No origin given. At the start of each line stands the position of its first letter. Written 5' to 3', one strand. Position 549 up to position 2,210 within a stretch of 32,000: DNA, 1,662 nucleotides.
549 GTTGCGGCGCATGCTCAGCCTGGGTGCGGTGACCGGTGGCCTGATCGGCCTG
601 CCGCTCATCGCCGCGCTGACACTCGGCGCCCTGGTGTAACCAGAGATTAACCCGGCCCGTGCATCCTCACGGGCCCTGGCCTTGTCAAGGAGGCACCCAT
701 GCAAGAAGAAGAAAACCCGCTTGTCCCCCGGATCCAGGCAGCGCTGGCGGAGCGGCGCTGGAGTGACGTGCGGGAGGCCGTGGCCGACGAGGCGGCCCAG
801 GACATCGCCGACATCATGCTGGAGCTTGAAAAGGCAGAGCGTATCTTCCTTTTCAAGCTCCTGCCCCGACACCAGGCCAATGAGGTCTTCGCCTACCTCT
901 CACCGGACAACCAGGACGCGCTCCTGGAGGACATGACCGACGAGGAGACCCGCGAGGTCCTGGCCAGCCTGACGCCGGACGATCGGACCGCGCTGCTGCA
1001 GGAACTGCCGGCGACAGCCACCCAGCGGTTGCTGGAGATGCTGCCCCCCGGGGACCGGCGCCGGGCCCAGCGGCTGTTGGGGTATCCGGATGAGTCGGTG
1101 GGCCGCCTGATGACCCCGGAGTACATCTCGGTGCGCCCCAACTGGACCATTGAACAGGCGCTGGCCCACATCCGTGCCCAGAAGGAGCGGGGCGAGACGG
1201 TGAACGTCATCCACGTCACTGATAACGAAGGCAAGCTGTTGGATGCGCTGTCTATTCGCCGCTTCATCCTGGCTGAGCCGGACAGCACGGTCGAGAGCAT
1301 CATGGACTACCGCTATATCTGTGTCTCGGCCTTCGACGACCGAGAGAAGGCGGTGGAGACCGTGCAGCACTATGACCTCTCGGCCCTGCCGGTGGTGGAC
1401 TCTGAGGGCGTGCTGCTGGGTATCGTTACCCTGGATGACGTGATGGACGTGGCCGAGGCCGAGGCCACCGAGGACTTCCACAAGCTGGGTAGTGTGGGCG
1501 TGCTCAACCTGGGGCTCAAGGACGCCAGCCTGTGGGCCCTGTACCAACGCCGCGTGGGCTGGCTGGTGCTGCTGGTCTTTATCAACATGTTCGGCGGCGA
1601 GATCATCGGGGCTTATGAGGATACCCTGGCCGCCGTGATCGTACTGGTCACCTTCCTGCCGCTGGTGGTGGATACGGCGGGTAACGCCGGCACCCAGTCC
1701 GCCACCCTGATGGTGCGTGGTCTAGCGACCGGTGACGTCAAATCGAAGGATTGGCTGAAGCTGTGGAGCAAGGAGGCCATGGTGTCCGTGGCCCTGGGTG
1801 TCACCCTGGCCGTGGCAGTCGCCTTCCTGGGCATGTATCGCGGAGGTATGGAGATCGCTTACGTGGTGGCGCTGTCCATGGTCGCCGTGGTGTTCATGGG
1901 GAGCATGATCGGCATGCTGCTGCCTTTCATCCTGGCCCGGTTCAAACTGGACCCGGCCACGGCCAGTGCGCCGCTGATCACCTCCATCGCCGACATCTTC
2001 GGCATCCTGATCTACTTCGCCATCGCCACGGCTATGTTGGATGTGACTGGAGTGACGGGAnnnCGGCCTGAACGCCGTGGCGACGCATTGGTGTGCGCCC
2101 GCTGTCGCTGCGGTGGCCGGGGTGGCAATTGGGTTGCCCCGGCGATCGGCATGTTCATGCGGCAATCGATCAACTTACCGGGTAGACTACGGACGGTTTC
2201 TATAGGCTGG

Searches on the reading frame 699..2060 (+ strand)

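Call 60: search_protein_families(library=pfam, proteins=[window:699-2060:+], max_evalue=0.00001)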
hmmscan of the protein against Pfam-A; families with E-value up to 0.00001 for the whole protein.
window:699-2060:+ (454 aa): 3 families
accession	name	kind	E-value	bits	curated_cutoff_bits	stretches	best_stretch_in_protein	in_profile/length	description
PF01769.21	MgtE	-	3.8e-35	121.3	27.6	1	320-442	1-125/125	Divalent cation transporter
PF03448.22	MgtE_N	-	2.6e-26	92.6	25.9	1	34-132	4-102/102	MgtE intracellular N domain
PF00571.33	CBS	-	1.3e-17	64.3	24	1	198-251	1-54/57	CBS domain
